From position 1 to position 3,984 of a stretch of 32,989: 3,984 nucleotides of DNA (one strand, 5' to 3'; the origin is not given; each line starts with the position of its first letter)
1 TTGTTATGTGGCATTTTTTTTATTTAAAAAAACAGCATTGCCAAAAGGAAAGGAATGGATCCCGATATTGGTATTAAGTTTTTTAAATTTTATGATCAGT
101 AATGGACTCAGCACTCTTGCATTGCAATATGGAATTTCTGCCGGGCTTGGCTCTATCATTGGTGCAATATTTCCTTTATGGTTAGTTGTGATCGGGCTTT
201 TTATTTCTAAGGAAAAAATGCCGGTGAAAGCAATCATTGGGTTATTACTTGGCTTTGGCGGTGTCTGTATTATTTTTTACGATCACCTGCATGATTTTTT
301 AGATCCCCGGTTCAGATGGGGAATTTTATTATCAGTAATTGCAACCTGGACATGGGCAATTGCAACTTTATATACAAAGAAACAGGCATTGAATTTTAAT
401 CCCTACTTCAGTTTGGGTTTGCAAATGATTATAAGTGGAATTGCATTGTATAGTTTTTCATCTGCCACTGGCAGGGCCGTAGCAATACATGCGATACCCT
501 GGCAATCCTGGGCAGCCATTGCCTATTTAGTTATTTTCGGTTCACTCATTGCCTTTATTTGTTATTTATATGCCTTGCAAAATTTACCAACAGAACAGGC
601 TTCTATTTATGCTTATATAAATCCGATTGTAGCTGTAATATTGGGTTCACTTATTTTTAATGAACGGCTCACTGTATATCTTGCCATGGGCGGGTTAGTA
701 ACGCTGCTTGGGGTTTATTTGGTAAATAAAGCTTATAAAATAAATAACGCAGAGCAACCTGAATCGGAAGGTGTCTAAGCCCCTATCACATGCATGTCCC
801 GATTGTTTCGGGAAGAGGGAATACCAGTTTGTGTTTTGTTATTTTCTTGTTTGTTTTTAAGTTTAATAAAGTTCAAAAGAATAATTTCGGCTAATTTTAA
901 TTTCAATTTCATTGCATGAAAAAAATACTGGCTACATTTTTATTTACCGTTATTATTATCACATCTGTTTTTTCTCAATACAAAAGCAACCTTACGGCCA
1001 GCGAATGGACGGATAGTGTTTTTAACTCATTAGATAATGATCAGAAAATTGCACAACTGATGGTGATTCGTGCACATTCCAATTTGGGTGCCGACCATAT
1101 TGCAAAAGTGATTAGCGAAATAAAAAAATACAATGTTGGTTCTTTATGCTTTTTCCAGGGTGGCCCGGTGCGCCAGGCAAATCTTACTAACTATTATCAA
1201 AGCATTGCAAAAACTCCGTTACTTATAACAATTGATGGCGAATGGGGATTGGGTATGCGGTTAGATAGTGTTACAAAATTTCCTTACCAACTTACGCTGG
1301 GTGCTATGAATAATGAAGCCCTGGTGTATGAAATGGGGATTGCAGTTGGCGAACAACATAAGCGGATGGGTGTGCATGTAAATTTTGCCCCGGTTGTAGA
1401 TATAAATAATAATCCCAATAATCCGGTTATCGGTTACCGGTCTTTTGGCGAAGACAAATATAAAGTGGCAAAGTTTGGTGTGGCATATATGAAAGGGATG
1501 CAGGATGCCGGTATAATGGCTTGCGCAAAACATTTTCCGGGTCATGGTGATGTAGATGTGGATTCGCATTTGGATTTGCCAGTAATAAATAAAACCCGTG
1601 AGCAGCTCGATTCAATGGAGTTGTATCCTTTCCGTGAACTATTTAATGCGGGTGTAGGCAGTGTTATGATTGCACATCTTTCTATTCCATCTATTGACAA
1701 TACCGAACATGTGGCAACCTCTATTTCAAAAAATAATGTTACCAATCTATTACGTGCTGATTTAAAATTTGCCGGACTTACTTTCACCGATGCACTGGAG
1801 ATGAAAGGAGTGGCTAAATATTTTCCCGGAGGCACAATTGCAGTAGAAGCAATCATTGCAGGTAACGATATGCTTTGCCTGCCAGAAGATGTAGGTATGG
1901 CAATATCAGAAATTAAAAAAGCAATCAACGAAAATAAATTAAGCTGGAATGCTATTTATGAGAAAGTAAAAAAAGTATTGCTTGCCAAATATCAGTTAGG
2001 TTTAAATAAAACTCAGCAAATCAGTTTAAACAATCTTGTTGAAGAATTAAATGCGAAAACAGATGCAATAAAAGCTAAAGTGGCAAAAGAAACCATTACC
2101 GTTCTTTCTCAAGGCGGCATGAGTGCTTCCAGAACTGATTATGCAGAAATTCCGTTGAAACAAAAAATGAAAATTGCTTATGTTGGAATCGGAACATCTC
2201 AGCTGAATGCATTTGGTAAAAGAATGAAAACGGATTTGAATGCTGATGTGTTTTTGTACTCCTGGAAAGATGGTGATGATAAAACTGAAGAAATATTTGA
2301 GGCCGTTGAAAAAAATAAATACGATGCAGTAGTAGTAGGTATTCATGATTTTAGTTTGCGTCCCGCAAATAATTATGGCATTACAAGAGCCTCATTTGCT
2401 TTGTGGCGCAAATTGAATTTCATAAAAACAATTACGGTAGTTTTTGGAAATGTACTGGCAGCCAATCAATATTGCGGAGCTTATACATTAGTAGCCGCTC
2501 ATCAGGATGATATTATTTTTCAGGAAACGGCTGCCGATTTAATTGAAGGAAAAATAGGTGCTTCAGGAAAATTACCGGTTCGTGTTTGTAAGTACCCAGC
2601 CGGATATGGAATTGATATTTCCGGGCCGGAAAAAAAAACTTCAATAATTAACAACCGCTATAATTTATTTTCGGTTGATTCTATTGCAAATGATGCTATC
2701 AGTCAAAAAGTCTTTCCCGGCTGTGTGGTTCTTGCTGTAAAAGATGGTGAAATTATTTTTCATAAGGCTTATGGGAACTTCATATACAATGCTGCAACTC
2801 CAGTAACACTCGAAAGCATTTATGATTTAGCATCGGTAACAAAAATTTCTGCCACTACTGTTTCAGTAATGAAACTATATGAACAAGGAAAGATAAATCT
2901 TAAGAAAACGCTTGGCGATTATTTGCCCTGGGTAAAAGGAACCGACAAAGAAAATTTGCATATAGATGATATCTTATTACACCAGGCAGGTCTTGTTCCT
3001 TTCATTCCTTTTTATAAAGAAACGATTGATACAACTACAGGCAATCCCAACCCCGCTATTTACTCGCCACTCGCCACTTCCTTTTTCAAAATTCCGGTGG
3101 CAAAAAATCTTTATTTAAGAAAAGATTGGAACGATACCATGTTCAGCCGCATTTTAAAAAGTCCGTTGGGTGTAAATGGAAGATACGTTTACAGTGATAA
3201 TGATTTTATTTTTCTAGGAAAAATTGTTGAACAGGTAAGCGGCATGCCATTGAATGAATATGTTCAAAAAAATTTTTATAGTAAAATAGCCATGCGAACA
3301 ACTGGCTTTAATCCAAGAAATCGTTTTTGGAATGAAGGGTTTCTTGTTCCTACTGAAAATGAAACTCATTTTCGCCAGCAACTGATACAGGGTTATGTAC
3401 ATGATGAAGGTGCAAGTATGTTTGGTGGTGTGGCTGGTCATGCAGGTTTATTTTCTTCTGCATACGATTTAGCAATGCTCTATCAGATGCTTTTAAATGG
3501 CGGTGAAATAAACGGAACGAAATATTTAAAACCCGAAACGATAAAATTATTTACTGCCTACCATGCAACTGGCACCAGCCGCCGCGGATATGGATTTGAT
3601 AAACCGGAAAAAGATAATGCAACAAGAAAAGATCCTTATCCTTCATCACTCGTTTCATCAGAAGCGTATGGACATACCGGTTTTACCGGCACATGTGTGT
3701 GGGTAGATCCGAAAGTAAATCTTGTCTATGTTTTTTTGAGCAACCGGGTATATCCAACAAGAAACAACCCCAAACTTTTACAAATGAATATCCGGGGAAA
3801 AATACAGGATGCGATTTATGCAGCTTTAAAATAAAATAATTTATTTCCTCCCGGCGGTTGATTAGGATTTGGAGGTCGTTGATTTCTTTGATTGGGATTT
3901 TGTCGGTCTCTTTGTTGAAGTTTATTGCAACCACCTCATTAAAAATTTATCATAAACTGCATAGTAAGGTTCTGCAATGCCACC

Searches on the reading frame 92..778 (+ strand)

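Call 70: search_protein_families(library=pfam, proteins=[window:92-778:+], max_evalue=0.00001)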
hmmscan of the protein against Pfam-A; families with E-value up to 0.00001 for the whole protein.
window:92-778:+ (228 aa): 1 family
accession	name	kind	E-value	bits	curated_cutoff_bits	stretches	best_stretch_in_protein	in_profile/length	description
PF00892.27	EamA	-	1.5e-31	109.9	28.2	1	76-212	2-134/135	EamA-like transporter family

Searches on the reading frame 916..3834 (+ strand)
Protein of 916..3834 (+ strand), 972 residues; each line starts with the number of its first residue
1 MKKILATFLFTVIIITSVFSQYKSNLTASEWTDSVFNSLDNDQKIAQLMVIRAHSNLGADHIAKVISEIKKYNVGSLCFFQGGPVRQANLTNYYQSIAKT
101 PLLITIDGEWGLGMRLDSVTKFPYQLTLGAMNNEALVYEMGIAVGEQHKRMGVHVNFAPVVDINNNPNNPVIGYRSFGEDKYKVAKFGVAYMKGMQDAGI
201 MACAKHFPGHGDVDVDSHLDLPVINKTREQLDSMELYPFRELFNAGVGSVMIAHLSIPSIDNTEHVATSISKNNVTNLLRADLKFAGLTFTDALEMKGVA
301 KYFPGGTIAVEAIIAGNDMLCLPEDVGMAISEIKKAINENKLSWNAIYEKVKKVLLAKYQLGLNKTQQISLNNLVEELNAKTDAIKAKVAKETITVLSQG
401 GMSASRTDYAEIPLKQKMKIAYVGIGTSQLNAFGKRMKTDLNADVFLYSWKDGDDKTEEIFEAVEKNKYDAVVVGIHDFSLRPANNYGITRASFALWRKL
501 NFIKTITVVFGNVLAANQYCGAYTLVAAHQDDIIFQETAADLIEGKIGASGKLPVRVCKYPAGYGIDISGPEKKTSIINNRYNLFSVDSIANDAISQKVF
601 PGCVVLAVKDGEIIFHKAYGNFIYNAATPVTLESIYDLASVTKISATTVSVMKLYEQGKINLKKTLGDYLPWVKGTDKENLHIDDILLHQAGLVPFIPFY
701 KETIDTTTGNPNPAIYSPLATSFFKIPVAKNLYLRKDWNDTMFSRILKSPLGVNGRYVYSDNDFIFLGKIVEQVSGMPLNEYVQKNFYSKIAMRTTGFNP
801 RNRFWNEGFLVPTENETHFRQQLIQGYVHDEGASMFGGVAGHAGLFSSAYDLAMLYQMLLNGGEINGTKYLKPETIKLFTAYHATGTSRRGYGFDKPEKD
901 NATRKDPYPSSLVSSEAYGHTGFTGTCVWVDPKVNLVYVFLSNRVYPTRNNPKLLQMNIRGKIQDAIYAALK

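Call 5: search_protein_families(library=pfam, proteins=[window:916-3834:+], max_evalue=0.01)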
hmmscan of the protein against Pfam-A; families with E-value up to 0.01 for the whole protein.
window:916-3834:+ (972 aa): 2 families
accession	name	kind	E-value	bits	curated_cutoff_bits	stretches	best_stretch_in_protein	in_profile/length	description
PF00933.27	Glyco_hydro_3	-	2.5e-77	260.8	27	1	42-355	3-314/316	Glycosyl hydrolase family 3 N terminal domain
PF00144.29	Beta-lactamase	-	2.2e-45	155.7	27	1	595-951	9-317/329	Beta-lactamase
